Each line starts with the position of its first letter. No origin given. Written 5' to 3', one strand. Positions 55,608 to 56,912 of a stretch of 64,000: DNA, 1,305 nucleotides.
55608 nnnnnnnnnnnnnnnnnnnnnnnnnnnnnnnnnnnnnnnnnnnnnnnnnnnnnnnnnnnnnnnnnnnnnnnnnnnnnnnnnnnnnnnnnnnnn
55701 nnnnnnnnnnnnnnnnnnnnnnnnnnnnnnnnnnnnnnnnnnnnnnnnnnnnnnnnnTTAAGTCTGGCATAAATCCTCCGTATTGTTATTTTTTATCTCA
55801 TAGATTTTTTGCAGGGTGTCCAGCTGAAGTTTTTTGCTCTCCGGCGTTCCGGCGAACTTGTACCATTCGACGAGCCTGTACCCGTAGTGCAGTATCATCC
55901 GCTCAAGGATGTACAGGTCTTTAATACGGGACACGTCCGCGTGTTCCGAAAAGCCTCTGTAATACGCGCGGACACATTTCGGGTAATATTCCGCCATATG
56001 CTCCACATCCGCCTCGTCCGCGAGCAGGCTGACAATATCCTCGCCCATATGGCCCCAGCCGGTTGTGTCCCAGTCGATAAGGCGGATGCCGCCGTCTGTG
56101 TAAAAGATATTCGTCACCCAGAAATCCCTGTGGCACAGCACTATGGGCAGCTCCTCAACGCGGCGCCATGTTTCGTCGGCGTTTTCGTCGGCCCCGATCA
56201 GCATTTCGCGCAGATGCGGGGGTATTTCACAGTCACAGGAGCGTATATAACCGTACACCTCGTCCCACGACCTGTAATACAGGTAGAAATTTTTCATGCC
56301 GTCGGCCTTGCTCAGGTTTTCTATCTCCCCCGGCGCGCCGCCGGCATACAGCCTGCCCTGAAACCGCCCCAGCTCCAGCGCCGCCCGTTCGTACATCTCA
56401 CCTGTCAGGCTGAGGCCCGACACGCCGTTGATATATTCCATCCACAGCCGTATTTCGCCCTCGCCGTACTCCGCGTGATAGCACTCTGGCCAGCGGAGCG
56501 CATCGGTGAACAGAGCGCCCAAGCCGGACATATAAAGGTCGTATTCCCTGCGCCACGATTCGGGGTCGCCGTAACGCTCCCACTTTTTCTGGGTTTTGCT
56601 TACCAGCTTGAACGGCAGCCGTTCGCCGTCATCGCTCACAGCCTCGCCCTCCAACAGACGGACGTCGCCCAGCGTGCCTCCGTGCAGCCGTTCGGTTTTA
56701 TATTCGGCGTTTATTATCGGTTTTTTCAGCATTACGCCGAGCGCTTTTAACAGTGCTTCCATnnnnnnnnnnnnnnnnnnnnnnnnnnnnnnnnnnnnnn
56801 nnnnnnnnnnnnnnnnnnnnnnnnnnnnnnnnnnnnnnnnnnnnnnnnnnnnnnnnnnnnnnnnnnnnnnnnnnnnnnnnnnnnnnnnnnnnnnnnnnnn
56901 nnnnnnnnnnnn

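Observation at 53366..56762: Translationally coupled four-gene operon: APH-fold kinase, RsgA-paralog GTPase, RNHCP zinc-ribbon protein, tandem GNAT acetyltransferase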

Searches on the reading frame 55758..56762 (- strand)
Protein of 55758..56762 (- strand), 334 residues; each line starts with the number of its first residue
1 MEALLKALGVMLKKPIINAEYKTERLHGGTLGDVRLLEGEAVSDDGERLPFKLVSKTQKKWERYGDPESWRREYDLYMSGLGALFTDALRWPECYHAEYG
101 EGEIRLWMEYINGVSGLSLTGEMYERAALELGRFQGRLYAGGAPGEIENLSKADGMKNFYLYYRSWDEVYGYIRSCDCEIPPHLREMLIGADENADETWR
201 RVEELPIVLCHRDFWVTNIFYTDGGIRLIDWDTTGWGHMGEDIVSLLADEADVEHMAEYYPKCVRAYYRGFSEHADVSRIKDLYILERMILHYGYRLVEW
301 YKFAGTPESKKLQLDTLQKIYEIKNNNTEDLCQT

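Call 3: search_protein_families(library=pfam, proteins=[window:55758-56762:-], max_evalue=0.01)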
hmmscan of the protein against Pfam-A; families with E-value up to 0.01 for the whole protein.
window:55758-56762:- (334 aa): 4 families
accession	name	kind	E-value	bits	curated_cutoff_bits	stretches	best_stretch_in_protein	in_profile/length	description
PF01636.29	APH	-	1.4e-14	54.9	23.2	1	90-267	54-229/239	Phosphotransferase enzyme family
PF02958.26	EcKL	-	2e-07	31.1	22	1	189-275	197-289/294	Ecdysteroid kinase-like family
PF07914.17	DUF1679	-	0.00016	21.2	24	1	208-293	269-359/414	Uncharacterized oxidoreductase dhs-27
PF01633.27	Choline_kinase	-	0.00017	21.5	29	1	198-252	153-209/300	Choline/ethanolamine kinase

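Call 4: search_protein_families(library=ncbifam, proteins=[window:55758-56762:-], max_evalue=0.01)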
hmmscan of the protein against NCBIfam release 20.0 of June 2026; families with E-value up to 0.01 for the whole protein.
window:55758-56762:- (334 aa): 5 families
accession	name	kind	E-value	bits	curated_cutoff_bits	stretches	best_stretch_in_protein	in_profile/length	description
TIGR02721.1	ycfN_thiK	equivalog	5.7e-07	28.9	299.45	1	201-265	140-206/256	thiamine kinase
NF041256.1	GntI_guanitoxin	equivalog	4.5e-06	26.2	357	1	165-286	130-249/282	guanitoxin biosynthesis pre-guanitoxin N-oxide kinase GntI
TIGR02906.1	spore_CotS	subfamily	6.2e-05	22.1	172.7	1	198-267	179-250/314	CotS family spore coat protein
NF045759.1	NamurgluKinAmgK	equivalog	0.0003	20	550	1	199-259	175-234/324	N-acetylmuramate/N-acetylglucosamine kinase AmgK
NF007620.0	PRK10271.1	equivalog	0.0081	15.8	206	0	207-265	163-222/274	thiamine kinase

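Call 21: search_solved_structures(query=window:55758-56762:-, max_evalue=1)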
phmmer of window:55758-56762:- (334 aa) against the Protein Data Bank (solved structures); distinct sequences matched with E-value up to 1: 3.
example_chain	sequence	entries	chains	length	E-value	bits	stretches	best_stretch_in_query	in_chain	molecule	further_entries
3c5i_A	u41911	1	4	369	0.0051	19.3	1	206-261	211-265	Choline kinase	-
3fi8_A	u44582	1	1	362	0.0051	19.3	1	206-261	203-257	Choline kinase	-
6yxs_A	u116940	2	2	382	0.0055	19.2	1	206-261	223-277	Choline kinase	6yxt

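Call 55: find_homologous_proteins(query=window:55758-56762:-, max_evalue=1e-10)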
Query window:55758-56762:- (334 aa): 1074 proteins with E <= 1e-10 among 5366 candidates; the best 120 are listed.
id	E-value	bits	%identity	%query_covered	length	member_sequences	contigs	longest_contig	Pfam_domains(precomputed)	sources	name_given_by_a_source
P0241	8.6e-231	783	100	100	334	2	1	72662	PF02958.27,PF01636.30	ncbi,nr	ncbi:MAG: aminoglycoside phosphotransferase family protein [Oscillospiraceae bacterium]|nr:aminoglyc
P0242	5.5e-145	501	68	97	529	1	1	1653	PF02958.27,PF01636.30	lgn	-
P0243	1.1e-142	494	66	98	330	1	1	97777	PF01633.27,PF02958.27,PF01636.30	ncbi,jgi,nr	ncbi:MAG: aminoglycoside phosphotransferase family protein [Oscillospiraceae bacterium]|jgi:hypothet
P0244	1.4e-142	493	67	97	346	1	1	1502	PF01633.27,PF02958.27,PF01636.30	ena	-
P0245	3.1e-141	489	66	96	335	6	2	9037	PF01633.27,PF02958.27,PF01636.30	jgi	jgi:hypothetical protein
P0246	3.6e-141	489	67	98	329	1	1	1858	PF01636.30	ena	-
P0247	1.2e-140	487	64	97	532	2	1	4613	PF02958.27,PF01636.30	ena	-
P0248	2.6e-140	486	65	97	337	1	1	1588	PF01636.30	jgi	-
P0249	5.6e-140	485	66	97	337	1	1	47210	PF01633.27,PF02958.27,PF01636.30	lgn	-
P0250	6.5e-140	484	66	97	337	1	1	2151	PF01633.27,PF02958.27,PF01636.30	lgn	-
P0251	1.7e-139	483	66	97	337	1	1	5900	PF01633.27,PF02958.27,PF01636.30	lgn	-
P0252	1.7e-139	483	65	98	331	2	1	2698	PF01633.27,PF02958.27,PF01636.30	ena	-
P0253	2.2e-139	483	65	97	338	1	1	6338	PF01633.27,PF02958.27,PF01636.30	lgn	-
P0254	4.8e-139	482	63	98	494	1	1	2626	PF13508.14,PF01633.27,PF02958.27,PF00583.32,PF01636.30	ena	-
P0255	8.2e-139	481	65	98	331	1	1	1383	PF01633.27,PF01636.30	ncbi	-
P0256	1.0e-138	481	65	97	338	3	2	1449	PF01633.27,PF02958.27,PF01636.30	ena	-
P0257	1.2e-138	480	65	96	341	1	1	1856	PF02958.27,PF01636.30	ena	-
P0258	1.6e-138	480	66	96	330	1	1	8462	PF01633.27,PF02958.27,PF01636.30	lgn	-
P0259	1.7e-138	480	62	96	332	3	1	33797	PF02958.27,PF01636.30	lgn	-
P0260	1.8e-138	480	66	94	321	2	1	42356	PF01633.27,PF02958.27,PF01636.30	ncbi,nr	ncbi:MAG: aminoglycoside phosphotransferase family protein [Oscillospiraceae bacterium]|nr:aminoglyc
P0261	2.3e-138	479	63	97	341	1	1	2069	PF01633.27,PF02958.27,PF01636.30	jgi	jgi:tRNA A-37 threonylcarbamoyl transferase component Bud32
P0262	4.8e-138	478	65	97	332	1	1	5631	PF01633.27,PF02958.27,PF01636.30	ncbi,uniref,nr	ncbi:aminoglycoside phosphotransferase family protein [Paenibacillus sp. E194]|uniref:aminoglycoside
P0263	7.8e-138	478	64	96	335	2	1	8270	PF02958.27,PF01636.30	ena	-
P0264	1.7e-137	477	62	97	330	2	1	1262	PF01633.27,PF02958.27,PF01636.30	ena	-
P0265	2.6e-137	476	65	95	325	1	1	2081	PF01633.27,PF02958.27,PF01636.30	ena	-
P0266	2.7e-137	476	62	97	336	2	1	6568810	PF01633.27,PF02958.27,PF01636.30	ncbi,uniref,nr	ncbi:phosphotransferase [Paenibacillus thiaminolyticus]|uniref:phosphotransferase n=1 Tax=Paenibacil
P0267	2.7e-137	476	63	97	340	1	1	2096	PF01633.27,PF02958.27,PF01636.30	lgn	-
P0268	4.0e-137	475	63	97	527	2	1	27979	PF01633.27,PF02958.27,PF01636.30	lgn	-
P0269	7.6e-137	474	63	97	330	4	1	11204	PF01633.27,PF02958.27,PF01636.30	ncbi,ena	-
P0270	1.1e-136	474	64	98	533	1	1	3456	PF01633.27,PF01636.30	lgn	-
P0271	1.4e-136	474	64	97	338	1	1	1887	PF01633.27,PF02958.27,PF01636.30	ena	-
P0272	1.5e-136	473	64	98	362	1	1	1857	PF01633.27,PF02958.27,PF01636.30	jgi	jgi:Ser/Thr protein kinase RdoA (MazF antagonist)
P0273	1.5e-136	473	64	97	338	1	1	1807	PF01633.27,PF02958.27,PF01636.30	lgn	-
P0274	2.0e-136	473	62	98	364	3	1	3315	PF02958.27,PF01636.30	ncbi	-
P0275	3.9e-136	472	65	97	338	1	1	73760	PF01633.27,PF02958.27,PF01636.30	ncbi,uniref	ncbi:aminoglycoside phosphotransferase family protein [Paenibacillus sp. SAFN-117]|uniref:aminoglyco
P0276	5.1e-136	472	64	97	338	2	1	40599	PF01633.27,PF02958.27,PF01636.30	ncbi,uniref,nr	ncbi:aminoglycoside phosphotransferase family protein [Paenibacillus arenosi]|uniref:Aminoglycoside 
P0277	6.2e-136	471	64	97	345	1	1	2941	PF02958.27,PF01636.30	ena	-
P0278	6.4e-136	471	62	99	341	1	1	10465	PF01633.27,PF02958.27,PF01636.30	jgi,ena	-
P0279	1.3e-135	470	62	97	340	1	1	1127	PF01633.27,PF02958.27,PF01636.30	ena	-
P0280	1.3e-135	470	64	97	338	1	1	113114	PF01633.27,PF02958.27,PF01636.30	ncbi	ncbi:MAG: aminoglycoside phosphotransferase family protein [Bacillota bacterium]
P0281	1.9e-135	470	64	97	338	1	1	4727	PF01633.27,PF02958.27,PF01636.30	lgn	-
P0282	2.5e-135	469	64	97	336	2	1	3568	PF01633.27,PF02958.27,PF01636.30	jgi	jgi:tRNA A-37 threonylcarbamoyl transferase component Bud32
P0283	2.6e-135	469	64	98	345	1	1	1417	PF01636.30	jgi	jgi:hypothetical protein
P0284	3.3e-135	469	61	97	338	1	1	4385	PF01633.27,PF02958.27,PF01636.30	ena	-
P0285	3.6e-135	469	62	96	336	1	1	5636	PF01633.27,PF01636.30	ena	-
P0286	3.8e-135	469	64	97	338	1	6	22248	PF01633.27,PF02958.27,PF01636.30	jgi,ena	-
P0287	3.9e-135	469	64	97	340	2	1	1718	PF01633.27,PF02958.27,PF01636.30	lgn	-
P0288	5.0e-135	468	62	97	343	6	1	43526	PF02958.27,PF01636.30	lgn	-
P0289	6.1e-135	468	63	97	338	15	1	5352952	PF01633.27,PF02958.27,PF01636.30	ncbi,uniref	ncbi:aminoglycoside phosphotransferase family protein [Lysinibacillus xylanilyticus]|uniref:aminogly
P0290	6.1e-135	468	64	97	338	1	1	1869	PF01633.27,PF02958.27,PF01636.30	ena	-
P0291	8.8e-135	468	63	97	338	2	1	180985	PF01633.27,PF02958.27,PF01636.30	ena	-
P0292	9.2e-135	468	61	98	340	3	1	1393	PF01633.27,PF02958.27,PF01636.30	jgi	-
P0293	9.8e-135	467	64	97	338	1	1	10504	PF01633.27,PF02958.27,PF01636.30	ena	-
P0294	1.0e-134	467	62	97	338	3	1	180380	PF01633.27,PF02958.27,PF01636.30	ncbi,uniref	ncbi:aminoglycoside phosphotransferase family protein [Paenibacillus sp. GCM10028914]|uniref:aminogl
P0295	1.1e-134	467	60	99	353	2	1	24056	PF01633.27,PF02958.27,PF01636.30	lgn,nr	nr:aminoglycoside phosphotransferase family protein [Paenibacillus rhizosphaerae]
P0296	1.1e-134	467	62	96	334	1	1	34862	PF01633.27,PF02958.27,PF01636.30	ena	-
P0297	1.3e-134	467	63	97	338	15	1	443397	PF01633.27,PF02958.27,PF01636.30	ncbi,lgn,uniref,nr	ncbi:aminoglycoside phosphotransferase family protein [Paenibacillus sp. NAIST15-1]|uniref:aminoglyc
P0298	1.3e-134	467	61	98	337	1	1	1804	PF01633.27,PF02958.27,PF01636.30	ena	-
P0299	1.3e-134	467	61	97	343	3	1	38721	PF01633.27,PF02958.27,PF01636.30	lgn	-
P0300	1.3e-134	467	61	98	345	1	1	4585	PF01633.27,PF02958.27,PF01636.30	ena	-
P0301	1.5e-134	467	63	99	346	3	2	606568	PF01633.27,PF02958.27,PF01636.30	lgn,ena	-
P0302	1.5e-134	467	62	98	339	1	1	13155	PF01633.27,PF02958.27,PF01636.30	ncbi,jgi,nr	ncbi:MAG: phosphotransferase [Clostridia bacterium]|nr:phosphotransferase [Clostridia bacterium]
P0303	2.3e-134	466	63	96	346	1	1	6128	PF01633.27,PF02958.27,PF01636.30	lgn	-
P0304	2.5e-134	466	61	98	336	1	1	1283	PF01633.27,PF02958.27,PF01636.30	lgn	-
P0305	2.6e-134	466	61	99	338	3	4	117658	PF01633.27,PF02958.27,PF01636.30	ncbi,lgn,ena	-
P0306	3.1e-134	466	63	97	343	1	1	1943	PF01633.27,PF02958.27,PF01636.30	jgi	jgi:tRNA A-37 threonylcarbamoyl transferase component Bud32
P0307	3.2e-134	466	63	96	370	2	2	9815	PF01633.27,PF02958.27,PF01636.30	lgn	-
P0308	3.6e-134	466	63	94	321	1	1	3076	PF01633.27,PF02958.27,PF01636.30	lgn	-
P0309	4.2e-134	465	64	97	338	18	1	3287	PF01633.27,PF02958.27,PF01636.30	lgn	-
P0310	4.7e-134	465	64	97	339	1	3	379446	PF01633.27,PF02958.27,PF01636.30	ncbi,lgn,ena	-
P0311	4.8e-134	465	63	97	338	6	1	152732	PF01633.27,PF02958.27,PF01636.30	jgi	jgi:Phosphotransferase enzyme family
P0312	5.6e-134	465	64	97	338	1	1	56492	PF01633.27,PF02958.27,PF01636.30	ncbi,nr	ncbi:aminoglycoside phosphotransferase family protein [Paenibacillaceae bacterium]|nr:aminoglycoside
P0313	5.9e-134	465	63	97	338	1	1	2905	PF01633.27,PF01636.30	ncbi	-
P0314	7.1e-134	465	63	96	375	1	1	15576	PF01633.27,PF02958.27,PF01636.30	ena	-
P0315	9.4e-134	464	64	97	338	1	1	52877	PF01633.27,PF02958.27,PF01636.30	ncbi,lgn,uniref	ncbi:aminoglycoside phosphotransferase family protein [Paenibacillus residui]|uniref:Aminoglycoside 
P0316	1.1e-133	464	62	96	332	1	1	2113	PF01633.27,PF02958.27,PF01636.30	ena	-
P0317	1.1e-133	464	64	97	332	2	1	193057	PF01633.27,PF02958.27,PF01636.30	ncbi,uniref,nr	ncbi:aminoglycoside phosphotransferase family protein [Paenibacillus sp. J2TS4]|uniref:aminoglycosid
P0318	1.2e-133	464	64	96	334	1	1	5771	PF01633.27,PF02958.27,PF01636.30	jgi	jgi:hypothetical protein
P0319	1.4e-133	464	62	97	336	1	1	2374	PF01633.27,PF02958.27,PF01636.30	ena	-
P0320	1.9e-133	463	60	97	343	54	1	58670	PF02958.27,PF01636.30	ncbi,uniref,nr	ncbi:aminoglycoside phosphotransferase family protein [Paenibacillus sp. ISL-20]|uniref:aminoglycosi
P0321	1.9e-133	463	64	97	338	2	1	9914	PF01633.27,PF02958.27,PF01636.30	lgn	-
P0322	2.0e-133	463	61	98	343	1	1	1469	PF01633.27,PF02958.27,PF01636.30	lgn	-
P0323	2.1e-133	463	63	97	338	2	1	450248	PF01633.27,PF02958.27,PF01636.30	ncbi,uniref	ncbi:aminoglycoside phosphotransferase family protein [Lysinibacillus sp. NPDC093688]|uniref:aminogl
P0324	2.8e-133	463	63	97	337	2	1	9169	PF01636.30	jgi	-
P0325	2.8e-133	463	60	99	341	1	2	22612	PF01633.27,PF01636.30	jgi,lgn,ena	-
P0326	3.2e-133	462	61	98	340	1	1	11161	PF01633.27,PF02958.27,PF01636.30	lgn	-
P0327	3.7e-133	462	63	97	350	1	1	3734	PF02958.27,PF01636.30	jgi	jgi:tRNA A-37 threonylcarbamoyl transferase component Bud32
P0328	3.8e-133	462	62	97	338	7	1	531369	PF01633.27,PF02958.27,PF01636.30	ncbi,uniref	ncbi:aminoglycoside phosphotransferase family protein [Lysinibacillus xylanilyticus]|uniref:aminogly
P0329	4.4e-133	462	63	97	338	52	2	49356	PF01633.27,PF02958.27,PF01636.30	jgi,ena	-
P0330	4.9e-133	462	61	99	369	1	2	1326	PF02958.27,PF01636.30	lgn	-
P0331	5.6e-133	462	63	97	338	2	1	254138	PF01633.27,PF02958.27,PF01636.30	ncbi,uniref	ncbi:aminoglycoside phosphotransferase family protein [Lysinibacillus sp. NPDC092081]|uniref:aminogl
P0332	5.8e-133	462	61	97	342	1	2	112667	PF02958.27,PF01636.30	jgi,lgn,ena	-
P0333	5.9e-133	462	60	98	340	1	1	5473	PF01633.27,PF02958.27,PF01636.30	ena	-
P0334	6.8e-133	461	62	98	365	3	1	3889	PF01633.27,PF02958.27,PF01636.30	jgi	-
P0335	7.6e-133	461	62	97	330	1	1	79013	PF01633.27,PF01636.30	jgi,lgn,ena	-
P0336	7.7e-133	461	63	97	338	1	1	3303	PF01633.27,PF02958.27,PF01636.30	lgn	-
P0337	7.7e-133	461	62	96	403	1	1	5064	PF01633.27,PF02958.27,PF01636.30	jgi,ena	-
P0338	9.4e-133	461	62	97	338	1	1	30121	PF01633.27,PF02958.27,PF01636.30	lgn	-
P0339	1.3e-132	460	61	98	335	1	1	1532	PF01636.30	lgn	-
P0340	1.4e-132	460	63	96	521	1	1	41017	PF01633.27,PF02958.27,PF01636.30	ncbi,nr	ncbi:MAG: GNAT family N-acetyltransferase [Oscillospiraceae bacterium]|nr:GNAT family N-acetyltransf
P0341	1.5e-132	460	62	97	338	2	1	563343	PF01633.27,PF02958.27,PF01636.30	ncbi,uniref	ncbi:aminoglycoside phosphotransferase family protein [Lysinibacillus sp. NPDC094403]|uniref:aminogl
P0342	1.8e-132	460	61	98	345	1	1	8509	PF01633.27,PF02958.27,PF01636.30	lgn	-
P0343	1.9e-132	460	61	97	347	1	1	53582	PF01633.27,PF02958.27,PF01636.30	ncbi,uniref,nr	ncbi:aminoglycoside phosphotransferase family protein [Lederbergia sp. NSJ-179]|uniref:aminoglycosid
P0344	2.0e-132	460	62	97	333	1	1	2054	PF01633.27,PF02958.27,PF01636.30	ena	-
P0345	2.2e-132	460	61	96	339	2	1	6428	PF02958.27,PF01636.30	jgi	-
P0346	2.2e-132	460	64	97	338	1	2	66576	PF01633.27,PF02958.27,PF01636.30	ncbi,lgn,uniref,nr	ncbi:aminoglycoside phosphotransferase family protein [Paenibacillus assamensis]|uniref:aminoglycosi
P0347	2.3e-132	460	63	97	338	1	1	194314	PF01633.27,PF02958.27,PF01636.30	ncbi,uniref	ncbi:aminoglycoside phosphotransferase family protein [Paenibacillus sp. NPDC057967]|uniref:aminogly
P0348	2.5e-132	460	60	98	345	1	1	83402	PF01633.27,PF02958.27,PF01636.30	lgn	-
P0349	2.5e-132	460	62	98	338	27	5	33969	PF01633.27,PF02958.27,PF01636.30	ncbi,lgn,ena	-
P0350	2.6e-132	459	63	94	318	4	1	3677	PF01633.27,PF02958.27,PF01636.30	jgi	-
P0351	2.8e-132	459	63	97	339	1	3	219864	PF01633.27,PF02958.27,PF01636.30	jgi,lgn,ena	-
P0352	4.1e-132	459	61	98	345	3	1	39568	PF02958.27,PF01636.30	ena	-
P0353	5.1e-132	459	61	98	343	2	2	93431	PF02958.27,PF01636.30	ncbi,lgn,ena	-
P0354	5.1e-132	459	67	90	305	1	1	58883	PF01633.27,PF02958.27,PF01636.30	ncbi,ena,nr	ncbi:MAG: aminoglycoside phosphotransferase family protein [Oscillospiraceae bacterium]|nr:aminoglyc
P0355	5.5e-132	458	62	96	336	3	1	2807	PF01633.27,PF02958.27,PF01636.30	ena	-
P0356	5.5e-132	458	60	97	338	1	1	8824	PF07914.18,PF01633.27,PF02958.27,PF01636.30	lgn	-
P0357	6.1e-132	458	59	98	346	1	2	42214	PF01633.27,PF02958.27,PF01636.30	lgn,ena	-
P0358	6.5e-132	458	63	95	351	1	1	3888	PF02958.27,PF01636.30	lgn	-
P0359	7.5e-132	458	61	96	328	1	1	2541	PF01633.27,PF02958.27,PF01636.30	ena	-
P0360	7.9e-132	458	60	97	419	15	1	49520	PF01633.27,PF02958.27,PF01636.30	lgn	-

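Call 63: search_protein_families(library=pfam, proteins=[P0340], max_evalue=0.001)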
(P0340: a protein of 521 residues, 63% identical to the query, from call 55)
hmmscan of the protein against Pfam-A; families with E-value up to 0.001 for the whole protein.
P0340 (521 aa): 4 families
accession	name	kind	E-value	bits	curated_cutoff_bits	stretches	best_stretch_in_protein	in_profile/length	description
PF01636.29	APH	-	2.2e-13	51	23.2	1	286-447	56-212/239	Phosphotransferase enzyme family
PF02958.26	EcKL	-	9.9e-07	28.8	22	1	365-471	172-287/294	Ecdysteroid kinase-like family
PF01633.27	Choline_kinase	-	6.9e-06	26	29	1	356-444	112-203/300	Choline/ethanolamine kinase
PF00583.31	Acetyltransf_1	-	0.00035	21.3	20.7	0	66-147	44-116/116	Acetyltransferase (GNAT) family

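Call 64: search_protein_families(library=padloc, proteins=[window:55758-56762:-], max_evalue=0.01)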
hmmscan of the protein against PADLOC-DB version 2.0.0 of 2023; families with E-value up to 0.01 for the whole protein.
window:55758-56762:- (334 aa): 0 families

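Call 65: predict_structure(alignment_id=A4)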
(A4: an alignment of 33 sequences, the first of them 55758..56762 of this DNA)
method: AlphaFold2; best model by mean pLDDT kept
length: 334 residues; sequences in the alignment: 33
mean_pLDDT: 78.4   pTM: 0.78
mean pLDDT of the five models: 78.4, 77.7, 73.5, 71.9, 59.7
residues with pLDDT >= 90: 92; 70-90: 161; 50-70: 51; < 50: 30
segments of 3 or more residues with pLDDT < 50: 159-162, 210-217, 233-240, 330-334
pLDDT, mean of each block of 10 residues (from residue 1): 96 98 84 91 98 91 72 76 75 88 89 62 83 83 55 52 71 93 94 83 70 47 68 44 68 80 90 86 85 83 90 91 73 35
secondary structure, 60 per line:
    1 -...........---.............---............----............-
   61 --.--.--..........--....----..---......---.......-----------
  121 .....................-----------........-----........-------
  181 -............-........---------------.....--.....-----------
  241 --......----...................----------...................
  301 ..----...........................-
elements in order: H2-12 E16-28 E32-43 E48-59 H69-78 H81-84 E94-99 E103-109 H121-141 H153-160 H166-173 H182-193 H195-202 E218-222 E225-229 H243-248 H253-271 H282-302 H307-333
